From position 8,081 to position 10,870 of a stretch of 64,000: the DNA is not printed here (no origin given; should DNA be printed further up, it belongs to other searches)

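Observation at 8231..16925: Tightly coupled operon joining type II FAS/PKS, GDP-heptose, ColD and GT-C genes: candidate new glycolipid/glycoconjugate pathway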

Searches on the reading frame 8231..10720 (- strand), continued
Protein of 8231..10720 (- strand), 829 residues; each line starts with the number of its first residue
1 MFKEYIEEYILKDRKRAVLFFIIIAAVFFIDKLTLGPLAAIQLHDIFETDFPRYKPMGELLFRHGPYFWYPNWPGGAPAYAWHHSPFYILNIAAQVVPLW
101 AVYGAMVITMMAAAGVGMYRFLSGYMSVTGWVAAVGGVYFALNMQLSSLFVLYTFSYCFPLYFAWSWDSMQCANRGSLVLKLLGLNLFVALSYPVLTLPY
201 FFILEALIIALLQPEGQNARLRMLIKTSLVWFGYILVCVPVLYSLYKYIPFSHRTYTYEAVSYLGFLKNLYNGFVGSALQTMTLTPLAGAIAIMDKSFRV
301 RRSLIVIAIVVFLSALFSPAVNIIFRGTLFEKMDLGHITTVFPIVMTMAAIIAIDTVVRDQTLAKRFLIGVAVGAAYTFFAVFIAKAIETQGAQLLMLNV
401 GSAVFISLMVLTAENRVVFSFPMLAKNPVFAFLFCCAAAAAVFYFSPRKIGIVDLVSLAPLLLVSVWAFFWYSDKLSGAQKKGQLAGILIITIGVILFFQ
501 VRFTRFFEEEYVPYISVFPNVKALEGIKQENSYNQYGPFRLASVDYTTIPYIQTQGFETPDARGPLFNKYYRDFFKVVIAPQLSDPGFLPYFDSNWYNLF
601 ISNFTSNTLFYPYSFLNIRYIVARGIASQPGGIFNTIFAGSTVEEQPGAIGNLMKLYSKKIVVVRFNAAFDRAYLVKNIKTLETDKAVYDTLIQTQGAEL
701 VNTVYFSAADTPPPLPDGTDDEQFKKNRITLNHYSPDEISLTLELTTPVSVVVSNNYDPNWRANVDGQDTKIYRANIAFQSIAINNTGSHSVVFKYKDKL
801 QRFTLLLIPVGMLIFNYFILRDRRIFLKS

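Call 49: predict_structure(alignment_id=A2)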
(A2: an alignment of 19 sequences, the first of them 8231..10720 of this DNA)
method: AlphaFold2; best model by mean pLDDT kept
length: 829 residues; sequences in the alignment: 19
mean_pLDDT: 79.7   pTM: 0.84
mean pLDDT of the five models: 79.7, 77.5, 75.6, 75.0, 72.6
residues with pLDDT >= 90: 221; 70-90: 427; 50-70: 142; < 50: 39
segments of 3 or more residues with pLDDT < 50: 255-257, 417-430, 435-439, 825-829
pLDDT, mean of each block of 10 residues (from residue 1): 59 81 91 86 76 82 77 59 64 88 91 94 90 92 82 88 86 67 88 84 93 75 89 91 79 56 80 88 92 94 95 81 69 79 94 93 91 87 62 79 85 57 44 49 51 70 71 59 63 79 80 76 84 74 78 79 64 86 80 67 66 85 69 81 74 78 85 90 92 84 89 77 89 88 94 88 94 92 94 91 89 90 48
secondary structure, 60 per line:
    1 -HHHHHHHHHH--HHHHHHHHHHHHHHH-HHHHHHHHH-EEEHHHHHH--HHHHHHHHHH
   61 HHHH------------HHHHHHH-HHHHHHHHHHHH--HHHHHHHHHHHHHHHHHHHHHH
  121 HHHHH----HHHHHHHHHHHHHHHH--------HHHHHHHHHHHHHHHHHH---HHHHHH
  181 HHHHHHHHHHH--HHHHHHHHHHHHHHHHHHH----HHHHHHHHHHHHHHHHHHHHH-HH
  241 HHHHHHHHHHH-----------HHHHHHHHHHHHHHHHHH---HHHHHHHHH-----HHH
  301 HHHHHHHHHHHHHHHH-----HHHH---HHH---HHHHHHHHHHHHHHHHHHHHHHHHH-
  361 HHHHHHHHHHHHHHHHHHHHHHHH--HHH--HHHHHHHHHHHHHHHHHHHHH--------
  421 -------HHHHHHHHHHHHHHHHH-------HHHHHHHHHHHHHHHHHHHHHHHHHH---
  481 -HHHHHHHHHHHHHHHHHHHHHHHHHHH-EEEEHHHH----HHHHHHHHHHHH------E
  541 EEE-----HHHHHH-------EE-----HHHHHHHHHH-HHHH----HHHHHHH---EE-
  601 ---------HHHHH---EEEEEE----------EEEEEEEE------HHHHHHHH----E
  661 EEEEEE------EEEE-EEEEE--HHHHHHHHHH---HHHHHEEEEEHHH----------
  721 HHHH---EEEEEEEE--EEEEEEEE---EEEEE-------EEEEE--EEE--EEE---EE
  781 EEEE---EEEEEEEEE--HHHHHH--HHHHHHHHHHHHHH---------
elements in order (helices of 4 or more, strands of 3 or more residues): H2-11 H14-28 H30-38 E40-42 H43-48 H51-64 H77-83 H85-96 H99-125 H130-145 H154-171 H175-191 H194-212 H217-237 H239-251 H263-280 H284-292 H298-316 H322-325 H335-359 H361-384 H392-412 H428-444 H452-477 H482-508 E510-513 H514-517 H522-533 E540-543 H549-554 H569-578 H580-583 H588-594 H610-614 E618-623 E634-641 H648-655 E660-666 E673-676 E678-682 H685-694 H698-702 E703-707 H721-724 E728-735 E738-745 E749-753 E761-765 E768-770 E773-775 E779-784 E788-796 H799-804 H807-820

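Call 53: fold_search(model_id=the predicted structure, library=pdb)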
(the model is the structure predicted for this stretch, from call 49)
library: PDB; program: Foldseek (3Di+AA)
matches with E <= 10: 254; with E <= 0.001: 0
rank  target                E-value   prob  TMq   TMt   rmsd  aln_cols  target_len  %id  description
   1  6w98_A                1.9e-03  1.00  0.38  0.26  21.1       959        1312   11  Single-Particle Cryo-EM Structure of Arabinofuranosyltransferase AftD from Mycobacteria (released 2020-05-13)
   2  6wby                  2.2e-03  1.00  0.35  0.25  20.5       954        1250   11  Single-Particle Cryo-EM Structure of Arabinofuranosyltransferase AftD from Mycobacteria, Mutant R1389S Class 2 (released 2020-05-13)
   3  6wbx                  2.6e-03  1.00  0.37  0.26  21.6       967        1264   10  Single-Particle Cryo-EM Structure of Arabinofuranosyltransferase AftD from Mycobacteria, Mutant R1389S Class 1 (released 2020-05-13)
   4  8if8_B                3.9e-03  1.00  0.35  0.45  14.1       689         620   13  Arabinosyltransferase AftA (released 2023-05-31)
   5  8b6l_I                5.3e-02  0.90  0.26  0.29  15.5       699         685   11  Subtomogram average of the human Sec61-TRAP-OSTA-translocon (released 2022-12-07)
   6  9g8j_A                1.0e-01  0.14  0.10  0.11  24.6       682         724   10  Structure of K+-dependent Na+-PPase from Thermotoga maritima in complex with zoledronate (released 2025-06-04)
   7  6ezn_F                1.1e-01  0.63  0.25  0.29  14.5       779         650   11  Cryo-EM structure of the yeast oligosaccharyltransferase (OST) complex (released 2018-01-17)
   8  6afy_A                1.8e-01  0.20  0.15  0.16  26.1       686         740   12  Proton pyrophosphatase-E225S mutant (released 2019-04-10)
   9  2osw_B                1.9e-01  0.47  0.06  0.11  14.2       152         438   18  Endo-glycoceramidase II from Rhodococcus sp. (released 2007-02-27)
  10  6s7o_A                2.0e-01  0.69  0.25  0.30  16.4       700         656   10  Cryo-EM structure of human oligosaccharyltransferase complex OST-A (released 2019-12-18)
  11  2osy_A                2.2e-01  0.44  0.06  0.11  14.2       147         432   18  Endo-glycoceramidase II from Rhodococcus sp.: Lactosyl-Enzyme Intermediate (released 2007-02-27)
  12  2osx_A                2.3e-01  0.44  0.06  0.11  14.4       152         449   18  Endo-glycoceramidase II from Rhodococcus sp.: Ganglioside GM3 Complex (released 2007-02-27)
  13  2oyk_A                3.4e-01  0.38  0.06  0.11  14.2       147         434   18  Endo-glycoceramidase II from Rhodococcus sp.: cellobiose-like isofagomine complex (released 2007-03-06)
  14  2osw_A                3.5e-01  0.38  0.06  0.11  14.2       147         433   18  Endo-glycoceramidase II from Rhodococcus sp. (released 2007-02-27)
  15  2oym_A                3.5e-01  0.38  0.06  0.11  14.3       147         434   17  Endo-glycoceramidase II from Rhodococcus sp.: five-membered iminocyclitol complex (released 2007-03-06)
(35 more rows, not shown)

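Call 68: find_encoding_contigs(protein=P0139, flank=8000, max_places=1)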
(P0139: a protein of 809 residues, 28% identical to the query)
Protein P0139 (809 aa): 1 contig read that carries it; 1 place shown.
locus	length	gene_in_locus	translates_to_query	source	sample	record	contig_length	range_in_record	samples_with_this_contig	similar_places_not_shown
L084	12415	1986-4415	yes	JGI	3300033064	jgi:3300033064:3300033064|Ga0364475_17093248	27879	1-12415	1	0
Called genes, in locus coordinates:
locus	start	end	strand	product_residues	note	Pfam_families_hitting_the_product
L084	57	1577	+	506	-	PF02310:B12-binding, PF04055:Radical_SAM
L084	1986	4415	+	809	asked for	PF19510:DUF6044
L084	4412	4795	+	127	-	-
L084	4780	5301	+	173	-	PF13489:Methyltransf_23, PF08241:Methyltransf_11, PF08242:Methyltransf_12 (weak), PF13649:Methyltransf_25 (weak), PF13847:Methyltransf_31 (weak)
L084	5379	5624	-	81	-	PF13683:rve_3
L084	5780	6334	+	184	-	-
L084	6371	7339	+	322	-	PF01073:3Beta_HSD, PF01370:Epimerase, PF02719:Polysacc_synt_2, PF04321:RmlD_sub_bind (weak), PF05368:NmrA, PF07993:NAD_binding_4 (faint), PF16363:GDP_Man_Dehyd, PF13460:NAD_binding_10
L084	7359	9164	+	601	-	-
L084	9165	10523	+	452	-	PF16254:DUF4910, PF09940:DUF2172, PF04389:Peptidase_M28 (weak)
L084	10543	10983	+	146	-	PF01575:MaoC_dehydratas, PF13452:FAS1_DH_region (weak)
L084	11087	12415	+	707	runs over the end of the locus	PF21211:FkbH_N (weak)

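Call 69: find_encoding_contigs(protein=P0137, flank=8000, max_places=1)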
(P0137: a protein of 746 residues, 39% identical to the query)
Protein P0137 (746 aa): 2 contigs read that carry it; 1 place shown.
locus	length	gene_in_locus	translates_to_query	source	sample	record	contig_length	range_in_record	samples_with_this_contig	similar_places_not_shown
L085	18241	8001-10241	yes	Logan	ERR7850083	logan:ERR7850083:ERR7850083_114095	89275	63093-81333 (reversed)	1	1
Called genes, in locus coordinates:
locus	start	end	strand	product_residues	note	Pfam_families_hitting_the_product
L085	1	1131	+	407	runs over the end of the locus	PF13579:Glyco_trans_4_4, PF13439:Glyco_transf_4, PF00534:Glycos_transf_1, PF13692:Glyco_trans_1_4, PF26337:Gtf3_C (weak)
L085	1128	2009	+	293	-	PF13489:Methyltransf_23, PF07021:MetW (weak), PF13847:Methyltransf_31, PF08241:Methyltransf_11, PF08242:Methyltransf_12, PF13649:Methyltransf_25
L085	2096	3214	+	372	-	PF00155:Aminotran_1_2, PF01041:DegT_DnrJ_EryC1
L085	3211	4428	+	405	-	PF13472:Lipase_GDSL_2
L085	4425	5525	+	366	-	PF00534:Glycos_transf_1, PF13692:Glyco_trans_1_4, PF13524:Glyco_trans_1_2 (weak)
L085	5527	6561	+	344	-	PF01073:3Beta_HSD, PF01370:Epimerase, PF02719:Polysacc_synt_2, PF04321:RmlD_sub_bind, PF16363:GDP_Man_Dehyd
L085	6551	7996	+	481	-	PF02310:B12-binding, PF04055:Radical_SAM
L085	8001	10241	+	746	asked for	PF19510:DUF6044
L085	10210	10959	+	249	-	PF00535:Glycos_transf_2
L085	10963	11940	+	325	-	PF00676:E1_dh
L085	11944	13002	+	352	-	PF02779:Transket_pyr, PF02780:Transketolase_C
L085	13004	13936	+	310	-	PF01073:3Beta_HSD, PF01370:Epimerase, PF02719:Polysacc_synt_2 (weak), PF04321:RmlD_sub_bind, PF05368:NmrA, PF16363:GDP_Man_Dehyd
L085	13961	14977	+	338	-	PF00288:GHMP_kinases_N, PF08544:GHMP_kinases_C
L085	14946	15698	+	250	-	PF00483:NTP_transferase, PF12804:NTP_transf_3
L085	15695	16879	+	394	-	PF00155:Aminotran_1_2 (faint), PF01041:DegT_DnrJ_EryC1, PF01053:Cys_Met_Meta_PP (weak)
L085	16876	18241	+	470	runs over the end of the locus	PF02310:B12-binding, PF04055:Radical_SAM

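Call 70: find_encoding_contigs(protein=P0136, flank=8000, max_places=1)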
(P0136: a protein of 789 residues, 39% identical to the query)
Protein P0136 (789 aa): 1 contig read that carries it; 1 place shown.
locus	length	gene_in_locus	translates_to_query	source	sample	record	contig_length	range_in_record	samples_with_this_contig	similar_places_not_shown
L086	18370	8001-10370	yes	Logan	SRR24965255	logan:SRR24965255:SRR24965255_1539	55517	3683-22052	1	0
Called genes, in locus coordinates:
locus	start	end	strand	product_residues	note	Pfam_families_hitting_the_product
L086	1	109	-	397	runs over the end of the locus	PF04932:Wzy_C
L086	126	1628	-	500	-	-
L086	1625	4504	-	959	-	PF01943:Polysacc_synt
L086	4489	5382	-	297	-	PF01370:Epimerase, PF04321:RmlD_sub_bind, PF16363:GDP_Man_Dehyd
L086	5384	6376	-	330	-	PF01073:3Beta_HSD, PF01370:Epimerase, PF02719:Polysacc_synt_2, PF04321:RmlD_sub_bind, PF05368:NmrA, PF07993:NAD_binding_4, PF16363:GDP_Man_Dehyd, PF13460:NAD_binding_10, +2 more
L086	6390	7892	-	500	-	-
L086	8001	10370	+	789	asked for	PF19510:DUF6044 (faint)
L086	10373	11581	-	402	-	PF01757:Acyl_transf_3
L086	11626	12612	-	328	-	PF01380:SIS, PF00571:CBS (weak)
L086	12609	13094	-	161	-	PF00483:NTP_transferase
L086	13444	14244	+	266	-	PF00535:Glycos_transf_2, PF10111:Glyco_tranf_2_2, PF13641:Glyco_tranf_2_3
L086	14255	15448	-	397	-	PF00155:Aminotran_1_2 (faint), PF01041:DegT_DnrJ_EryC1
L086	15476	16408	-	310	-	PF01073:3Beta_HSD, PF01370:Epimerase, PF04321:RmlD_sub_bind, PF05368:NmrA (weak), PF16363:GDP_Man_Dehyd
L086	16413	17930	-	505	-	PF02310:B12-binding, PF04055:Radical_SAM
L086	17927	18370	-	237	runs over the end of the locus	PF00483:NTP_transferase, PF12804:NTP_transf_3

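Call 71: find_encoding_contigs(protein=P0140, flank=8000, max_places=1)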
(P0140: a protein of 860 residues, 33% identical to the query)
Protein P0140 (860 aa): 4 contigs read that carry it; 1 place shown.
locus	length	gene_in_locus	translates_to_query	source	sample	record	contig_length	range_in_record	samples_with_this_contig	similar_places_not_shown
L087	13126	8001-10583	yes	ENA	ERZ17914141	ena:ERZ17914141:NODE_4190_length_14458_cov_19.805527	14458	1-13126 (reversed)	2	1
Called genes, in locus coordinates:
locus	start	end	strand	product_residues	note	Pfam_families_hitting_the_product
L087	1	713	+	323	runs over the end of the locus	PF00676:E1_dh, PF02775:TPP_enzyme_C (weak), PF13292:DXP_synthase_N (weak)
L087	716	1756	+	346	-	PF02779:Transket_pyr, PF02780:Transketolase_C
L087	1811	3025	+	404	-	PF00155:Aminotran_1_2 (weak), PF01041:DegT_DnrJ_EryC1, PF01212:Beta_elim_lyase (weak)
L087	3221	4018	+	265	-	PF09335:VTT_dom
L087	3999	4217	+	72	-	-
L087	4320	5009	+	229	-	PF00535:Glycos_transf_2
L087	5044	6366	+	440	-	PF02310:B12-binding, PF04055:Radical_SAM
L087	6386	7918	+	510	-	PF02310:B12-binding, PF04055:Radical_SAM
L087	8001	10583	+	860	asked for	-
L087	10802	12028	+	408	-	PF01960:ArgJ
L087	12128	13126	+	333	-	?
